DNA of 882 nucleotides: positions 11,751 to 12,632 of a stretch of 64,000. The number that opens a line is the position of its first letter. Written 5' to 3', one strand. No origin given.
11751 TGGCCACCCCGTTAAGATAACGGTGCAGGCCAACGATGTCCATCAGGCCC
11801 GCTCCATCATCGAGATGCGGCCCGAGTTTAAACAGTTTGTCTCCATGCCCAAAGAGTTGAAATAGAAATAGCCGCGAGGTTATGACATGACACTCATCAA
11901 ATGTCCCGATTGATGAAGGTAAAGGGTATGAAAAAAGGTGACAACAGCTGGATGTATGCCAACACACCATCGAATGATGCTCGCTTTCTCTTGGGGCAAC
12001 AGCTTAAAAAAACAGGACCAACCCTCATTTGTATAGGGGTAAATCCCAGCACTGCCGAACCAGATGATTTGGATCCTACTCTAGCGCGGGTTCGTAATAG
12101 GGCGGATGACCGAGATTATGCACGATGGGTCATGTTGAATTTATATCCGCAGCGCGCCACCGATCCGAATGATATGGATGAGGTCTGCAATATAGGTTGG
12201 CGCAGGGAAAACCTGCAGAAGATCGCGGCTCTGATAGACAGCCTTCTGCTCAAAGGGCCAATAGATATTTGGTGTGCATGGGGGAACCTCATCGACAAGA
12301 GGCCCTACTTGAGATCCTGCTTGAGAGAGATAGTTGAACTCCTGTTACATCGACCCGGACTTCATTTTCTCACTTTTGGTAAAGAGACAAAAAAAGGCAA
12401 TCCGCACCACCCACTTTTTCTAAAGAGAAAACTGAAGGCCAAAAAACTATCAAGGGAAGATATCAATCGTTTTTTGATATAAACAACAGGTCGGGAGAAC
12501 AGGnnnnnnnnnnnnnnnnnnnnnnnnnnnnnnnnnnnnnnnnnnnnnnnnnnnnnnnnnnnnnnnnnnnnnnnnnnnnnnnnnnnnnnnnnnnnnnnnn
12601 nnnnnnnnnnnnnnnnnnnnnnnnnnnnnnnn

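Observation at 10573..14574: Array of solitary nuclease-like genes directly upstream: PD-(D/E)xK, a small ORF, DUF1643, Mrr-like, and HNH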

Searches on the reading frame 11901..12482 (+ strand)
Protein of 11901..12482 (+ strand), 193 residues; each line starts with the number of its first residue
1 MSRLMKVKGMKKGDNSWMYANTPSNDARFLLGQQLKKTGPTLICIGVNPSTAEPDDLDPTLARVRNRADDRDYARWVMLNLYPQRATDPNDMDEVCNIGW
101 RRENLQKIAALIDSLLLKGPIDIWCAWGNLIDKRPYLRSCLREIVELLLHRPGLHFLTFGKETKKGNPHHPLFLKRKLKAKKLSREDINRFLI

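Call 4: search_protein_families(library=pfam, proteins=[window:11901-12482:+], max_evalue=0.1)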
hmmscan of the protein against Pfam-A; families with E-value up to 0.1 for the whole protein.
window:11901-12482:+ (193 aa): 1 family
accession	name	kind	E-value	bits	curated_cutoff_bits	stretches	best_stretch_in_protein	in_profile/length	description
PF07799.17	DUF1643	-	5.2e-30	104.7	22.5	1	28-172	1-134/134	Protein of unknown function (DUF1643)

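Call 5: search_protein_families(library=padloc, proteins=[window:11901-12482:+], max_evalue=0.1)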
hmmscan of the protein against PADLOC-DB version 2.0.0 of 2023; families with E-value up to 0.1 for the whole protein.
window:11901-12482:+ (193 aa): 0 families

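Call 9: search_protein_families(library=ncbifam, proteins=[window:11901-12482:+], max_evalue=0.1)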
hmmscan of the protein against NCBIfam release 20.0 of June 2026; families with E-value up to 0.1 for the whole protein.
window:11901-12482:+ (193 aa): 0 families

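Call 10: search_protein_families(library=phrogs, proteins=[window:11901-12482:+], max_evalue=0.1)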
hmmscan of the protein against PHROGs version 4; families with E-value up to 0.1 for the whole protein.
window:11901-12482:+ (193 aa): 1 family
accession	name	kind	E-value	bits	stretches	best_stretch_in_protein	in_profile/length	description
phrog_3230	-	unknown function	1.1e-24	88.1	1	25-183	17-163/167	-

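Call 23: search_solved_structures(query=window:11901-12482:+, max_evalue=1, show_alignments=1)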
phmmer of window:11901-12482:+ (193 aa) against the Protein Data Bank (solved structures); distinct sequences matched with E-value up to 1: 0.

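Call 48: find_related_loci(query=window:11901-12482:+, collection=viral_contigs, flank=6000)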
Query window:11901-12482:+ (193 aa) in viral_contigs; peptide patterns used: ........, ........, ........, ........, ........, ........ (x = any residue, [..] = any of these).
30 stretches matched a pattern, but none encodes a relative of the query by tblastn (E <= 1e-3).

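Call 49: search_dna_similar(query=window:11901-12482:+, collection=phages, mode=protein, max_rows=25, max_evalue=0.001)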
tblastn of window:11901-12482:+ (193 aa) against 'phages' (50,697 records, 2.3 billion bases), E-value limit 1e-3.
Records with a match: 49; places in all: 49; records where one place covers at least 80% of the query: 4.
Best place of each record, by identity: <60% 49.
By first word of the organism name: Pseudomonas 38; Bacteriophage 4; Gordonia 2; Brevundimonas 1; Microbacterium 1; Pseudoxanthomonas 1; Stenotrophomonas 1; Microcystis 1.
By host as written in the record: Pseudomonas aeruginosa 22; - 5; Pseudomonas sp. 5; Pseudomonas aeruginosa PAO1 3; Gordonia terrae 3612 2; Pseudomonas aeruginosa PAK 2; Pseudomonas aeruginosa CHA 2; Pseudomonas aeruginosa DLG 2; and 6 more.
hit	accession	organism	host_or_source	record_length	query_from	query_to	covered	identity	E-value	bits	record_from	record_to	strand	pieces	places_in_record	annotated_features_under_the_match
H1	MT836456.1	Bacteriophage sp.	human fecal samples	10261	2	171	88%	41.2%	1e-31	125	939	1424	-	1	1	record has no annotation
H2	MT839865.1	Bacteriophage sp.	human fecal samples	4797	17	171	80%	40.3%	4e-29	118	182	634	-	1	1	record has no annotation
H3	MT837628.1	Bacteriophage sp.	human fecal samples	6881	5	170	86%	36.5%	9e-20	92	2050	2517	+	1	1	record has no annotation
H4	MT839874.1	Bacteriophage sp.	human fecal samples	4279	15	171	81%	38.2%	9e-29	117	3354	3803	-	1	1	record has no annotation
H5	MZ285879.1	Pseudomonas phage PA8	Pseudomonas aeruginosa PAO1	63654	28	171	75%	33.6%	2e-4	47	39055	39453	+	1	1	hypothetical protein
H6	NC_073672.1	Pseudomonas phage PA8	Pseudomonas aeruginosa PAO1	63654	28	171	75%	33.6%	2e-4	47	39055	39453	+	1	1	hypothetical protein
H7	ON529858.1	Brevundimonas phage vB_BgoS-Bajun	Brevundimonas goettingensis LVF2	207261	28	171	75%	33.3%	2e-7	56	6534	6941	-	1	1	hypothetical protein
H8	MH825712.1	Microbacterium phage ValentiniPuff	Microbacterium paraoxydans NRRL B-14843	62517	28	171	75%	33.3%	4e-5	49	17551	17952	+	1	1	28: hypothetical protein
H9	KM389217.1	Pseudomonas phage F_ET605sp/Pa1651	-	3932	28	171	75%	31.4%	5e-4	45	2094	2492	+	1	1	record has no annotation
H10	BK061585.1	Pseudomonas phage vB_PaeP-D14I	Pseudomonas aeruginosa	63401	28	171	75%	31.4%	1e-3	45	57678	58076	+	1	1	hypothetical protein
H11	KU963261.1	Gordonia phage BetterKatz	Gordonia terrae 3612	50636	28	171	75%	31.0%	8e-4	45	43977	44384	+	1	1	69: hypothetical protein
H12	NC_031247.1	Gordonia phage BetterKatz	Gordonia terrae 3612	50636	28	171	75%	31.0%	8e-4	45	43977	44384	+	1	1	69: hypothetical protein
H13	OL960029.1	Pseudoxanthomonas phage PW916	Pseudoxanthomonas kaohsiungensis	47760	25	171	76%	29.3%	4e-4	46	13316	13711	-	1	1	none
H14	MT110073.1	Stenotrophomonas phage vB_SmaS_DLP_3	Stenotrophomonas maltophilia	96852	22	171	78%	28.3%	4e-4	46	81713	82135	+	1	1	protein of unknown function DUF1643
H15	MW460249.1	Pseudomonas phage Itty13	Pseudomonas aeruginosa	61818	28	171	75%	29.5%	5e-5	49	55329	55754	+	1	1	hypothetical protein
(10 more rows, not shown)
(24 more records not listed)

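Call 50: search_dna_similar(query=window:11901-12482:+, collection=plasmids, mode=protein, max_rows=25, max_evalue=0.001)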
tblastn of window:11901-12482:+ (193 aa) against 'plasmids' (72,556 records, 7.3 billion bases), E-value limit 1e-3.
Records with a match: 21; places in all: 22; records where one place covers at least 80% of the query: 3.
Best place of each record, by identity: <60% 21.
By first word of the organism name: Streptomyces 4; Microbacterium 3; Acinetobacter 2; Alteromonas 2; Moraxella 2; Pusillibacter 1; Halorussus 1; Halobacterium 1; Natribaculum 1; Halopiger 1; and 3 more.
By predicted mobility (MOB-suite, as given by PLSDB): non-mobilizable 17; mobilizable 3; conjugative 1.
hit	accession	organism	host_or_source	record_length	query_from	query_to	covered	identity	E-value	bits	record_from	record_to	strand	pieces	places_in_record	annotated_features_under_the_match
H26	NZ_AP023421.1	Pusillibacter faecalis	Homo sapiens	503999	17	171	80%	41.9%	2e-30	123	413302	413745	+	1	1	DUF1643 domain-containing protein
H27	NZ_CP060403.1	Microbacterium sp. YJN-G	cell culture,soil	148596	16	171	81%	41.0%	1e-23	104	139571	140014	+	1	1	DUF1643 domain-containing protein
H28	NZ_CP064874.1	Microbacterium paraoxydans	Homo sapiens,cerebrospinal fluid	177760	16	171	81%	41.0%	1e-23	104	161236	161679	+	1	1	DUF1643 domain-containing protein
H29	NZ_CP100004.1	Halorussus vallis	cell culture,saline soil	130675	28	171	75%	33.1%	1e-5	52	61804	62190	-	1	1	DUF1643 domain-containing protein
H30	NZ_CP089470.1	Halobacterium noricense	cell culture,sediment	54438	28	171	75%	32.9%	1e-7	58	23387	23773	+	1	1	DUF1643 domain-containing protein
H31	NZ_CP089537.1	Streptomyces sp. HNM0561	-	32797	22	171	78%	31.1%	7e-7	56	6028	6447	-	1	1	DUF1643 domain-containing protein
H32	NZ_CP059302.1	Acinetobacter baumannii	Homo sapiens,blood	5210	28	171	75%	32.4%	8e-5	50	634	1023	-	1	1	DUF1643 domain-containing protein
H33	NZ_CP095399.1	Natribaculum luteum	cell culture,brine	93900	22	171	78%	30.5%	2e-8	60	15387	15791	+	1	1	DUF1643 domain-containing protein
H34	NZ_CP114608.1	Acinetobacter sp. YWS30-1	soil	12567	28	171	75%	31.5%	4e-5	50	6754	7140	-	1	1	DUF1643 domain-containing protein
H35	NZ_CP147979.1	Alteromonas macleodii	-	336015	28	171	75%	31.3%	5e-4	47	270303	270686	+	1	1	DUF1643 domain-containing protein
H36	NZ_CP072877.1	Microbacterium sp. NIBRBAC000506063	cell culture,sludge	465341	23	166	75%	31.1%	2e-7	57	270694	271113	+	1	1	DUF1643 domain-containing protein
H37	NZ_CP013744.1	Streptomyces sp. CdTB01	soil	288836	28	171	75%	30.3%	1e-7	58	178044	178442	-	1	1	DUF1643 domain-containing protein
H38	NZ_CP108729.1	Streptomyces sp. NBC_00989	-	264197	28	171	75%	30.3%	3e-5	50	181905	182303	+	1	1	DUF1643 domain-containing protein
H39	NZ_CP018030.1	Alteromonas mediterranea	seawater,seawater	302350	28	171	75%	30.1%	8e-4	47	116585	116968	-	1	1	DUF1643 domain-containing protein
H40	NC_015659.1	Halopiger xanaduensis SH-6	sediment of Lake Shangmatala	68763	28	171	75%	27.6%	2e-5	51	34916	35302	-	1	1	DUF1643 domain-containing protein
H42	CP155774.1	Lactococcus cremoris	Whole organism,Dairy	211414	33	171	72%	28.2%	3e-9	63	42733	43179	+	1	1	DUF1643 domain-containing protein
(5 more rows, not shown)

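Call 51: get_annotated_region(hit=H26, flank=6000)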
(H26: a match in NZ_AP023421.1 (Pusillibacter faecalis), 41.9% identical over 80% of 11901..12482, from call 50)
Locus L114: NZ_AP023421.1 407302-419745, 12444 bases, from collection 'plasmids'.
description: Pusillibacter faecalis strain MM59 plasmid pMM59_01
organism: Pusillibacter faecalis (NCBI taxid 2714358)
taxonomy: Bacteria; Bacillota; Clostridia; Eubacteriales; Oscillospiraceae; Pusillibacter; Pusillibacter faecalis
host: -; source: Homo sapiens; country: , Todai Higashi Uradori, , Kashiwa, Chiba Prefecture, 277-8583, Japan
typing (MOB-suite, as given by PLSDB): conjugative; relaxase MOBQ,MOBV; mating-pair formation MPF_T
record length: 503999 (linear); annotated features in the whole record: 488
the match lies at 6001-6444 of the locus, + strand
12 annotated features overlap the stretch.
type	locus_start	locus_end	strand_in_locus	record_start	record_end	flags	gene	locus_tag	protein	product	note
CDS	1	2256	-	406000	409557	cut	addA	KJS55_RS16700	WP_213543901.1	helicase-exonuclease AddAB subunit AddA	GO:0000724 - double-strand break repair via homologous recombination [Evidence IEA]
CDS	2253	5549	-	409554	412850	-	-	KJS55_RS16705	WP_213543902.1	PD-(D/E)XK nuclease family protein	-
CDS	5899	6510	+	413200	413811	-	-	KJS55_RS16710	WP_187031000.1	DUF1643 domain-containing protein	-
CDS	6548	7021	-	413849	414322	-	-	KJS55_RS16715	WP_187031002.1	VOC family protein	-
CDS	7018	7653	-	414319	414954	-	spoIIR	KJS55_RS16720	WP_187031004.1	stage II sporulation protein R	GO:0030436 - asexual sporulation [Evidence IEA]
CDS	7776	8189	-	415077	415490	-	-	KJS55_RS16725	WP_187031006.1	EamA family transporter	-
CDS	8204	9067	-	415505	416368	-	ispE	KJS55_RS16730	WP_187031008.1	4-(cytidine 5'-diphospho)-2-C-methyl-D-erythritol kinase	GO:0016114 - terpenoid biosynthetic process [Evidence IEA]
CDS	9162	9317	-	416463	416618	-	-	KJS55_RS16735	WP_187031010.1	hypothetical protein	-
CDS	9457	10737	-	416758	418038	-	-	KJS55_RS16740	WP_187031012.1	DUF1015 domain-containing protein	-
CDS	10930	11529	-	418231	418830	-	thrH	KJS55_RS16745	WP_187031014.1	bifunctional phosphoserine phosphatase/homoserine phosphotransferase ThrH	-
CDS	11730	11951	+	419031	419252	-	-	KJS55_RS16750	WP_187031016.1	DUF378 domain-containing protein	-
CDS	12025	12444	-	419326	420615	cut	-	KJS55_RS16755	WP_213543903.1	cation:proton antiporter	GO:0006812 - monoatomic cation transport [Evidence IEA]; GO:1902600 - proton transmembrane transport [Evidence IEA]; ...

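Call 52: get_annotated_region(hit=H27, flank=6000)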
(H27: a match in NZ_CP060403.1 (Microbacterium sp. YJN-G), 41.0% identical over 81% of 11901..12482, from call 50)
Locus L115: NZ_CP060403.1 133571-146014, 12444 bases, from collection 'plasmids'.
description: Microbacterium sp. YJN-G plasmid pYJNG, complete sequence
organism: Microbacterium sp. YJN-G (NCBI taxid 2763257)
taxonomy: Bacteria; Actinomycetota; Actinomycetes; Micrococcales; Microbacteriaceae; Microbacterium; Microbacterium sp. YJN-G
host: -; source: cell culture,soil; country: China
typing (MOB-suite, as given by PLSDB): non-mobilizable
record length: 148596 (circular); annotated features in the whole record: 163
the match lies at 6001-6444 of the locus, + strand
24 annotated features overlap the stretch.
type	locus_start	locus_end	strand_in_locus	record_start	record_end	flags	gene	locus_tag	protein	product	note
CDS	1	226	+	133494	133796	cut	-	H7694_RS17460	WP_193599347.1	DUF2892 domain-containing protein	-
CDS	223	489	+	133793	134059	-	-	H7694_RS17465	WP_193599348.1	metal-sensitive transcriptional regulator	-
CDS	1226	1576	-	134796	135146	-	-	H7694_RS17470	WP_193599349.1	hypothetical protein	-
CDS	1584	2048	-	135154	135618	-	-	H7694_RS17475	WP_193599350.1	hypothetical protein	-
CDS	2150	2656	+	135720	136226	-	-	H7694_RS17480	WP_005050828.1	hypothetical protein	-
CDS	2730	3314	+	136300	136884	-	-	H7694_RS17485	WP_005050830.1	hypothetical protein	-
CDS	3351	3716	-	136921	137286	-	-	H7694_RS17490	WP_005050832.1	hypothetical protein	-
CDS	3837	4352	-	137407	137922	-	-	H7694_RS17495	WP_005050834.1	hypothetical protein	-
CDS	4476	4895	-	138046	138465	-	-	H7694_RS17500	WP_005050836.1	hypothetical protein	-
CDS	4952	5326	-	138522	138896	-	-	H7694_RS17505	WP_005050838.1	hypothetical protein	-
CDS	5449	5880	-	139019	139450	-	-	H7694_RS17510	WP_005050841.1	DUF6573 family protein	-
CDS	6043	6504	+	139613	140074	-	-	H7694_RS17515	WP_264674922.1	DUF1643 domain-containing protein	-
CDS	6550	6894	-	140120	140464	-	-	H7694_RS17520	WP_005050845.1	hypothetical protein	-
CDS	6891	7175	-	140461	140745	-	-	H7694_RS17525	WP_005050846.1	hypothetical protein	-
CDS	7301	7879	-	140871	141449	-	-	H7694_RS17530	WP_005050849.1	hypothetical protein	-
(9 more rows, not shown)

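Call 53: get_annotated_region(hit=H42, flank=5000)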
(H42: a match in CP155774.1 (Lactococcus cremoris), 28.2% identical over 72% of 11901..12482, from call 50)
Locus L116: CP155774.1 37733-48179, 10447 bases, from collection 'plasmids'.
description: Lactococcus cremoris strain UC073 plasmid pUC073A, complete sequence
organism: Lactococcus cremoris (NCBI taxid 1359)
taxonomy: Bacteria; Bacillota; Bacilli; Lactobacillales; Streptococcaceae; Lactococcus; Lactococcus cremoris
host: -; source: Whole organism,Dairy; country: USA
typing (MOB-suite, as given by PLSDB): mobilizable; replicon rep_cluster_414,rep_cluster_799; relaxase MOB_Unknown
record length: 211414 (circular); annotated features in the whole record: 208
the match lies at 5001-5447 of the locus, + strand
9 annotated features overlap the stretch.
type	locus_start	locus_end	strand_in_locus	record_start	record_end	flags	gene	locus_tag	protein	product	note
CDS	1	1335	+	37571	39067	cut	-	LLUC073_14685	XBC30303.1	DUF3800 domain-containing protein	-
CDS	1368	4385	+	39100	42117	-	-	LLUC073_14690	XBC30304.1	type I restriction endonuclease subunit R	-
CDS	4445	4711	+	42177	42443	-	-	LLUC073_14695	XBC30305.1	hypothetical protein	-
CDS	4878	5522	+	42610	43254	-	-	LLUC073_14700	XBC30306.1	DUF1643 domain-containing protein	-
CDS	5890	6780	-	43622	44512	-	-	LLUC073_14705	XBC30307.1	IS982-like element IS982B family transposase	-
CDS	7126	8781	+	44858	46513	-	-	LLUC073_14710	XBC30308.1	hypothetical protein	-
CDS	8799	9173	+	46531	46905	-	-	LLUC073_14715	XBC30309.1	hypothetical protein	-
CDS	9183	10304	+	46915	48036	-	-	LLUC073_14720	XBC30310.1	hypothetical protein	-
CDS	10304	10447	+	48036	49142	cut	-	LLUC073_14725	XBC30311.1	AAA family ATPase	-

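Call 71: get_annotated_region(hit=H7, flank=3000)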
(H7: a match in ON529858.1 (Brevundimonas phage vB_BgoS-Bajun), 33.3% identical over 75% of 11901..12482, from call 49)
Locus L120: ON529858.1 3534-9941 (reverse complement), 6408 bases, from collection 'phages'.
description: Brevundimonas phage vB_BgoS-Bajun, complete genome.
organism: Brevundimonas phage vB_BgoS-Bajun (NCBI taxid 2948594)
taxonomy: Viruses; Duplodnaviria; Heunggongvirae; Uroviricota; Caudoviricetes; Dolichocephalovirinae
host: Brevundimonas goettingensis LVF2; source: sewage; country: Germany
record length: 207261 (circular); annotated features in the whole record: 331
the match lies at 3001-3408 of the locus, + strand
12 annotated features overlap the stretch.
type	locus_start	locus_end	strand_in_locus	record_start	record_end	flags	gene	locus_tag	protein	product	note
CDS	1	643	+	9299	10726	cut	-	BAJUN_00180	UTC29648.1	nicotinamide phosphoribosyltransferase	-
CDS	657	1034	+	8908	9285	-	-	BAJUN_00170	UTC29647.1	hypothetical protein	-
CDS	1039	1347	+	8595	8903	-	-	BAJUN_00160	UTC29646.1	hypothetical protein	-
CDS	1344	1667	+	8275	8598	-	-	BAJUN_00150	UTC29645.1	hypothetical protein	-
CDS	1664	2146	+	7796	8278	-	-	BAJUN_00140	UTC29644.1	hypothetical protein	-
CDS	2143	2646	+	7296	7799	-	-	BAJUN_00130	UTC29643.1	hypothetical protein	-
CDS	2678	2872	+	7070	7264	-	-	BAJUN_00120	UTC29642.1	hypothetical protein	-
CDS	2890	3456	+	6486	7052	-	-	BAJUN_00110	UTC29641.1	hypothetical protein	-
CDS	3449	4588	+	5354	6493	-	-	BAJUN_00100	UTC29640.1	hypothetical protein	-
CDS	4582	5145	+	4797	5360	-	-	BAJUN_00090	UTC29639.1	hypothetical protein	-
CDS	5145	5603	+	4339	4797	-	-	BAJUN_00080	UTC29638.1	hypothetical protein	-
CDS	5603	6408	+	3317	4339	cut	-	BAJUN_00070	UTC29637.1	DNA ligase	-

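Call 72: get_annotated_region(hit=H14, flank=3000)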
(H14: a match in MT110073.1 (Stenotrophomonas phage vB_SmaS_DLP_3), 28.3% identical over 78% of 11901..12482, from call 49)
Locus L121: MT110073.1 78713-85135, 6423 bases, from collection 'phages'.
description: Stenotrophomonas phage vB_SmaS_DLP_3, complete genome.
organism: Stenotrophomonas phage vB_SmaS_DLP_3 (NCBI taxid 2714184)
taxonomy: Viruses; Duplodnaviria; Heunggongvirae; Uroviricota; Caudoviricetes; Delepquintavirus
host: Stenotrophomonas maltophilia; source: soil; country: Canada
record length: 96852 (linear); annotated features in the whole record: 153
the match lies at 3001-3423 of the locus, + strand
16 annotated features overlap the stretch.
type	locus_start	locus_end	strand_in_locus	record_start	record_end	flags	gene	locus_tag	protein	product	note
CDS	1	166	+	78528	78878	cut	-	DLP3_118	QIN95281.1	hypothetical protein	-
CDS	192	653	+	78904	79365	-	-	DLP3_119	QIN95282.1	hypothetical protein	-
CDS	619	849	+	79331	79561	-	-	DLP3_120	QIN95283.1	hypothetical protein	-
CDS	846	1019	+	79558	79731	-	-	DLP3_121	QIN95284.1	hypothetical protein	-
CDS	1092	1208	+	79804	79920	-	-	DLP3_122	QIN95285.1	hypothetical protein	-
CDS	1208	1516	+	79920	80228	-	-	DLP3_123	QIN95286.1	hypothetical protein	-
CDS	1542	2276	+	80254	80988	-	-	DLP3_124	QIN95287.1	hypothetical protein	-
CDS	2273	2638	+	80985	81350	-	-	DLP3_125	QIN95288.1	hypothetical protein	-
CDS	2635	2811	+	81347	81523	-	-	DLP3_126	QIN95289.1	hypothetical protein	-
CDS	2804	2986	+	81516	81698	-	-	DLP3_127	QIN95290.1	hypothetical protein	-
CDS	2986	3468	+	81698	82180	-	-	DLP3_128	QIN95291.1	protein of unknown function DUF1643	-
CDS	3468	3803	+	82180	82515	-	-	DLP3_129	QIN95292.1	hypothetical protein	-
CDS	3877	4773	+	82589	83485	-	-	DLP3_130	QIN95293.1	DNA ligase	-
CDS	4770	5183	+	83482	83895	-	-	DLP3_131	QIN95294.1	hypothetical protein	-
CDS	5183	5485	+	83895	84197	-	-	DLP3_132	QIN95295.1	hypothetical protein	-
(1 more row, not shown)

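Call 73: get_annotated_region(hit=H30, flank=3000)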
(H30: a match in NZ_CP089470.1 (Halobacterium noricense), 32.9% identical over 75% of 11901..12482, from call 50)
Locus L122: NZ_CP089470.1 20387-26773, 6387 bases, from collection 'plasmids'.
description: Halobacterium noricense strain JCM 15102 plasmid unnamed2, complete sequence
organism: Halobacterium noricense (NCBI taxid 223182)
taxonomy: Archaea; Euryarchaeota; Halobacteria; Halobacteriales; Halobacteriaceae; Halobacterium; Halobacterium noricense
host: -; source: cell culture,sediment; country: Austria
typing (MOB-suite, as given by PLSDB): non-mobilizable
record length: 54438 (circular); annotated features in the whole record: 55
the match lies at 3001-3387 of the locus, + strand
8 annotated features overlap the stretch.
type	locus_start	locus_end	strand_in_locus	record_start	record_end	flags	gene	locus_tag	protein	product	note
CDS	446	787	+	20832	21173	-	-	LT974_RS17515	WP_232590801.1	MarR family transcriptional regulator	-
CDS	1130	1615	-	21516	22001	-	-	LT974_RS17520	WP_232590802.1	hypothetical protein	-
CDS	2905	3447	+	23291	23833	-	-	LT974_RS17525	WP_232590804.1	DUF1643 domain-containing protein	-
CDS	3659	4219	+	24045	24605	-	-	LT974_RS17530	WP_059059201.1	TATA-box-binding protein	-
CDS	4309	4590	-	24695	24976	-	-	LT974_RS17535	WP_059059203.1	PadR family transcriptional regulator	-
CDS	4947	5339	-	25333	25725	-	-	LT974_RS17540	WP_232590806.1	AN1-type zinc finger protein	-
CDS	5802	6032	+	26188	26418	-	-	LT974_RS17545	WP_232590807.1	hypothetical protein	-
CDS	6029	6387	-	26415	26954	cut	-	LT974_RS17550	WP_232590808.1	hypothetical protein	-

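Call 74: get_annotated_region(hit=H37, flank=3000)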
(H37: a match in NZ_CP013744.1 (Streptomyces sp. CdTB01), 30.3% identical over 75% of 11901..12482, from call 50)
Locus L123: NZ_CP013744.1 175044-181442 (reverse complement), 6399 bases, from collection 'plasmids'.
description: Streptomyces sp. CdTB01 plasmid unnamed, complete sequence
organism: Streptomyces sp. CdTB01 (NCBI taxid 1725411)
taxonomy: Bacteria; Actinomycetota; Actinomycetes; Kitasatosporales; Streptomycetaceae; Streptomyces; Streptomyces sp. CdTB01
host: -; source: soil; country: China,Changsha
typing (MOB-suite, as given by PLSDB): non-mobilizable; replicon rep_cluster_14
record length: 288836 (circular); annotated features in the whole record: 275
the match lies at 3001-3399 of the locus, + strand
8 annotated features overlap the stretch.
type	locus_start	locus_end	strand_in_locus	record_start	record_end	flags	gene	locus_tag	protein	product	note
CDS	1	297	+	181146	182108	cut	-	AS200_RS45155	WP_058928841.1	phage Gp37/Gp68 family protein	-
CDS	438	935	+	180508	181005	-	-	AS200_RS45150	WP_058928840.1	hypothetical protein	-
CDS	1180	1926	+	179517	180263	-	-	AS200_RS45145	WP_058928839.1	hypothetical protein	-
CDS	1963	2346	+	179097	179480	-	-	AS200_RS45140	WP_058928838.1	hypothetical protein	-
CDS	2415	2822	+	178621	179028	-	-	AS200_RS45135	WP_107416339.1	RNase adapter RapZ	-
CDS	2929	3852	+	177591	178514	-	-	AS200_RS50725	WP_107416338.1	DUF1643 domain-containing protein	-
CDS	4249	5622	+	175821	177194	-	-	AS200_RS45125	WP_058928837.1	ParB N-terminal domain-containing protein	-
CDS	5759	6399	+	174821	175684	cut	-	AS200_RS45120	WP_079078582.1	ParA family protein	-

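Call 75: get_annotated_region(hit=H1, flank=3000)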
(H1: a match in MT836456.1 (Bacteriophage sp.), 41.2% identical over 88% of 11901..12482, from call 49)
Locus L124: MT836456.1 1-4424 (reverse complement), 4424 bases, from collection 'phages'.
description: UNVERIFIED: Bacteriophage sp. clone scaffold_2255 genomic sequence.
organism: Bacteriophage sp. (NCBI taxid 38018)
taxonomy: Viruses
host: -; source: human fecal samples; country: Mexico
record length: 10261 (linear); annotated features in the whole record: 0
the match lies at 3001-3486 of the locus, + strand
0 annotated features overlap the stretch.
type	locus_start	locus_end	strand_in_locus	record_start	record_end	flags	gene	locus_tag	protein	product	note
